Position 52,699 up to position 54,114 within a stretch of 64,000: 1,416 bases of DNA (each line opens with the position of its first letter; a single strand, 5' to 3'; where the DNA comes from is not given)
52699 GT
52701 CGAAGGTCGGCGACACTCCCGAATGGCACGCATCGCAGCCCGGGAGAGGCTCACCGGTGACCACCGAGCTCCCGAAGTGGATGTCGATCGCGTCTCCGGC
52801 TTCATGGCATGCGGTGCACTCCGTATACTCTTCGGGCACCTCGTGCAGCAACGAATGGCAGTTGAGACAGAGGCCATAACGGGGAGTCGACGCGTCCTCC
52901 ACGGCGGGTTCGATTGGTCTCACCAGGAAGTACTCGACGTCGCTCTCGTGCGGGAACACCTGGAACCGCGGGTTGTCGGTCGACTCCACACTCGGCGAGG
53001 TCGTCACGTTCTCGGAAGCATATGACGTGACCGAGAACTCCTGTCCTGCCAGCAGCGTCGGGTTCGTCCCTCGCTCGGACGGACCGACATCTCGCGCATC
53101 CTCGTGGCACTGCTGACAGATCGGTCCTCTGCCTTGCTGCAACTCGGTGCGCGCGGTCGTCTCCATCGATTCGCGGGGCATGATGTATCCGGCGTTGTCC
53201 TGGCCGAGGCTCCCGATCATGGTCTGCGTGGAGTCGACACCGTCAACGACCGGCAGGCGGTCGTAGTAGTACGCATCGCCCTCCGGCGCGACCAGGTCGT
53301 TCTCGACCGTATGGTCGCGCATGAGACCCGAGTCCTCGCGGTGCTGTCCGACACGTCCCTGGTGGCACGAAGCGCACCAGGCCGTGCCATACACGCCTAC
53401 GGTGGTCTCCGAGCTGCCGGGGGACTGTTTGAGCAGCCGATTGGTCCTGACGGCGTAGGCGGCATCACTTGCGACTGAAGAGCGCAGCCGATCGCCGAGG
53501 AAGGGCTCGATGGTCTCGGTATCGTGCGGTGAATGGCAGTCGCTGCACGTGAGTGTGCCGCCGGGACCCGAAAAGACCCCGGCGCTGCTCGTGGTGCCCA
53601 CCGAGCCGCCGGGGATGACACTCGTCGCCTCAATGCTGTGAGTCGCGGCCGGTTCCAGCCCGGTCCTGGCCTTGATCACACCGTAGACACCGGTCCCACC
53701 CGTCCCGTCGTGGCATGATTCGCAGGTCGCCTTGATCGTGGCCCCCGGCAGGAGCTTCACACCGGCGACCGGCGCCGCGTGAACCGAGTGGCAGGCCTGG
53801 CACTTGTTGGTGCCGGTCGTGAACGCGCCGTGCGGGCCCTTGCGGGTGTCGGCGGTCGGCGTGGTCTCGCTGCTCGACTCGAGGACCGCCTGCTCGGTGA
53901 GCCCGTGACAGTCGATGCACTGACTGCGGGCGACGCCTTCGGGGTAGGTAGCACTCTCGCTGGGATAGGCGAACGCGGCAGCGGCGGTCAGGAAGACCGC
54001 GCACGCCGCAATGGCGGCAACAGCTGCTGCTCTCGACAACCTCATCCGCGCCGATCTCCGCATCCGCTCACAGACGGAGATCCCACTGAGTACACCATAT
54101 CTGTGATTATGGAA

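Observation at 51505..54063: Modular architecture of the 15-haem protein: haem-poor inserts, one CX4CH site, duplicated Ig-like domains shared with another surface protein, and no known wall anchor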

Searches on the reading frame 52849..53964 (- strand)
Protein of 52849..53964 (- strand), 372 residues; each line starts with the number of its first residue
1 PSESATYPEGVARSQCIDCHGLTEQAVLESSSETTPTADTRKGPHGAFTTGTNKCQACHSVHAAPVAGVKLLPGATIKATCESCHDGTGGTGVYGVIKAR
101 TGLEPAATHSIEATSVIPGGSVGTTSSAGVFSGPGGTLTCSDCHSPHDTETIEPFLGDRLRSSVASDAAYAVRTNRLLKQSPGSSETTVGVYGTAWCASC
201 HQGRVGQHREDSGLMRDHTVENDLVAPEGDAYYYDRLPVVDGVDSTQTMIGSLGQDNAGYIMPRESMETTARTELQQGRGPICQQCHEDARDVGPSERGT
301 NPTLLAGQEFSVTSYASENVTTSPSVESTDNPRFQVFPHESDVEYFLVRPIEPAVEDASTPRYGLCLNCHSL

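Call 37: find_homologous_proteins(query=window:52849-53964:-, max_evalue=1e-10)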
Query window:52849-53964:- (372 aa): 855 proteins with E <= 1e-10 among 6087 candidates; the best 120 are listed.
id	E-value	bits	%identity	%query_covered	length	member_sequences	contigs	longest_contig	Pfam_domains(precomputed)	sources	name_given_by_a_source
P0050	5.3e-129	449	60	96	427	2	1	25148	PF09699.16,PF14537.12,PF14522.12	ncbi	ncbi:MAG: cytochrome c3 family protein, partial [Anaerosomatales bacterium]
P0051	1.2e-127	444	57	100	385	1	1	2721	PF09699.16,PF14537.12,PF14522.12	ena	-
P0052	3.0e-125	437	58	100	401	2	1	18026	PF09699.16,PF14537.12,PF14522.12,PF22113.2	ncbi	-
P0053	1.2e-123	431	58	95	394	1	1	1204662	PF09699.16,PF14537.12,PF13442.12,PF14522.12,PF22113.2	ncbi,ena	-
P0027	3.2e-121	423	57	100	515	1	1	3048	PF09699.16,PF14537.12,PF14522.12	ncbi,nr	ncbi:MAG TPA: cytochrome c3 family protein, partial [Coriobacteriia bacterium]|nr:cytochrome c3 fami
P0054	6.6e-94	333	51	99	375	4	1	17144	PF09699.16,PF14537.12,PF14522.12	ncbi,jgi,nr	ncbi:MAG: cytochrome c3 family protein [Coriobacteriia bacterium]|nr:cytochrome c3 family protein [C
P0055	9.5e-93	330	48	96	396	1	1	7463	PF09699.16,PF14537.12,PF14522.12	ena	-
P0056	3.2e-91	325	49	96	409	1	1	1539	PF09699.16,PF14537.12,PF14522.12,PF22113.2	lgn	-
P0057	1.7e-90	322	50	95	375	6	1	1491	PF09699.16,PF14537.12,PF14522.12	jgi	jgi:predicted CXXCH cytochrome family protein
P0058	2.7e-90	321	50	95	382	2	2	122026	PF09699.16,PF14537.12,PF14522.12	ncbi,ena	-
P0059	2.6e-88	315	57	73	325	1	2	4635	PF09699.16,PF14537.12,PF14522.12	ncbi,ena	-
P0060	1.1e-87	313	48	95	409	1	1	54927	PF09699.16,PF14537.12,PF14522.12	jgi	jgi:predicted CXXCH cytochrome family protein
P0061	2.1e-87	312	47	99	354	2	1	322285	PF09699.16,PF14537.12,PF03264.20,PF14522.12,PF22113.2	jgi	-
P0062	2.6e-86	308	48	95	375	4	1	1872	PF09699.16,PF14537.12,PF14522.12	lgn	-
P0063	4.9e-86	308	48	95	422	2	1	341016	PF09699.16,PF14537.12,PF14522.12,PF22113.2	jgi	jgi:predicted CXXCH cytochrome family protein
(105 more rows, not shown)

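Call 49: predict_structure(alignment_id=A2)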
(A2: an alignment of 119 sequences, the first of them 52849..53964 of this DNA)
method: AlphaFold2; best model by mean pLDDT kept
length: 372 residues; sequences in the alignment: 119
mean_pLDDT: 77.5   pTM: 0.82
mean pLDDT of the five models: 77.5, 76.8, 76.5, 73.9, 72.4
residues with pLDDT >= 90: 147; 70-90: 104; 50-70: 76; < 50: 45
segments of 3 or more residues with pLDDT < 50: 1-24, 30-41, 48-53, 317-319
pLDDT, mean of each block of 10 residues (from residue 1): 36 41 49 42 51 54 62 75 68 83 93 94 91 95 86 88 61 87 93 96 76 69 89 97 95 95 81 90 94 85 93 64 64 90 92 67 82 76
secondary structure, 60 per line:
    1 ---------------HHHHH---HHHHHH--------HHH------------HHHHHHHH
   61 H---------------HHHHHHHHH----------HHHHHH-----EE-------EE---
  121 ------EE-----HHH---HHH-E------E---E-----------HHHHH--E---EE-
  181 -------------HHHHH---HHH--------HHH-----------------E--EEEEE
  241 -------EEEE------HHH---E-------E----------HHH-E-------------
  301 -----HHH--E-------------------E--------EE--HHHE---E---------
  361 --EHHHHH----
elements in order: H16-20 H24-29 H53-61 H77-85 H96-101 H167-171 H194-198 E236-240 E248-251 H364-368

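Call 51: fold_search(model_id=the predicted structure, library=pdb)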
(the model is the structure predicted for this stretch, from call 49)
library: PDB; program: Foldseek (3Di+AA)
matches with E <= 10: 1; with E <= 0.001: 0
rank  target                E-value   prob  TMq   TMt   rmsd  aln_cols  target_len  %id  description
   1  6t5e                  5.5e+00  0.01  0.10  0.09   9.4       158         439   14  Hydroxylamine Oxidoreductase from Brocadia fulgida (released 2020-11-18)

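Call 65: search_solved_structures(query=A2, max_evalue=10, show_alignments=1)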
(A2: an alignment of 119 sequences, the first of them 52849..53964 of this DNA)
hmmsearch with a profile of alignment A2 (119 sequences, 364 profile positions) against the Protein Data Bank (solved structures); distinct sequences matched with E-value up to 10: 28.
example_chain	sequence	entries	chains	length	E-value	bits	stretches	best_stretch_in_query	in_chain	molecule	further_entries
6r2q_A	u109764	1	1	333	6.5e-05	25.3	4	262-302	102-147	Cystathionine beta-synthase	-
9yuq_N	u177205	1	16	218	0.0026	20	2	14-112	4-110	Putative multiheme cytochrome c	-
7tfs_A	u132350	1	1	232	0.0032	19.7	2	142-236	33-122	Cytochrome c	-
3h34_A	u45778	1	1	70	0.0075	18.5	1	24-80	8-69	Cytochrome c7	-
6hr0_A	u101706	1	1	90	0.037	16.2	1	149-171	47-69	Cytochrome C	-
1h1o_A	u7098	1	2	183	0.05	15.8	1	38-81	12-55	CYTOCHROME C-552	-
3bxu_A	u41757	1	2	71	0.071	15.3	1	23-80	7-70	Cytochrome c3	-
1c2n_A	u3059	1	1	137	0.075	15.2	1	14-64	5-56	CYTOCHROME C2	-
2k3v_A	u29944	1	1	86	0.079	15.1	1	152-171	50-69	Tetraheme cytochrome c-type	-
4xxl_A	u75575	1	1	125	0.15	14.2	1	6-58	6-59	Cytochrome c class I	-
8yts_A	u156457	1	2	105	0.23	13.6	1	13-70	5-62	Cytochrome C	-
6qvm_A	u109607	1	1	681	0.39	12.8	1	13-61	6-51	Multiheme cytochrome cf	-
4hb6_A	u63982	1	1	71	0.48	12.5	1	32-80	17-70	PpcA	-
4hb8_A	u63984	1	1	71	0.49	12.5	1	32-80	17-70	PpcA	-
4haj_A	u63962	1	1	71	0.5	12.5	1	32-80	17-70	PpcA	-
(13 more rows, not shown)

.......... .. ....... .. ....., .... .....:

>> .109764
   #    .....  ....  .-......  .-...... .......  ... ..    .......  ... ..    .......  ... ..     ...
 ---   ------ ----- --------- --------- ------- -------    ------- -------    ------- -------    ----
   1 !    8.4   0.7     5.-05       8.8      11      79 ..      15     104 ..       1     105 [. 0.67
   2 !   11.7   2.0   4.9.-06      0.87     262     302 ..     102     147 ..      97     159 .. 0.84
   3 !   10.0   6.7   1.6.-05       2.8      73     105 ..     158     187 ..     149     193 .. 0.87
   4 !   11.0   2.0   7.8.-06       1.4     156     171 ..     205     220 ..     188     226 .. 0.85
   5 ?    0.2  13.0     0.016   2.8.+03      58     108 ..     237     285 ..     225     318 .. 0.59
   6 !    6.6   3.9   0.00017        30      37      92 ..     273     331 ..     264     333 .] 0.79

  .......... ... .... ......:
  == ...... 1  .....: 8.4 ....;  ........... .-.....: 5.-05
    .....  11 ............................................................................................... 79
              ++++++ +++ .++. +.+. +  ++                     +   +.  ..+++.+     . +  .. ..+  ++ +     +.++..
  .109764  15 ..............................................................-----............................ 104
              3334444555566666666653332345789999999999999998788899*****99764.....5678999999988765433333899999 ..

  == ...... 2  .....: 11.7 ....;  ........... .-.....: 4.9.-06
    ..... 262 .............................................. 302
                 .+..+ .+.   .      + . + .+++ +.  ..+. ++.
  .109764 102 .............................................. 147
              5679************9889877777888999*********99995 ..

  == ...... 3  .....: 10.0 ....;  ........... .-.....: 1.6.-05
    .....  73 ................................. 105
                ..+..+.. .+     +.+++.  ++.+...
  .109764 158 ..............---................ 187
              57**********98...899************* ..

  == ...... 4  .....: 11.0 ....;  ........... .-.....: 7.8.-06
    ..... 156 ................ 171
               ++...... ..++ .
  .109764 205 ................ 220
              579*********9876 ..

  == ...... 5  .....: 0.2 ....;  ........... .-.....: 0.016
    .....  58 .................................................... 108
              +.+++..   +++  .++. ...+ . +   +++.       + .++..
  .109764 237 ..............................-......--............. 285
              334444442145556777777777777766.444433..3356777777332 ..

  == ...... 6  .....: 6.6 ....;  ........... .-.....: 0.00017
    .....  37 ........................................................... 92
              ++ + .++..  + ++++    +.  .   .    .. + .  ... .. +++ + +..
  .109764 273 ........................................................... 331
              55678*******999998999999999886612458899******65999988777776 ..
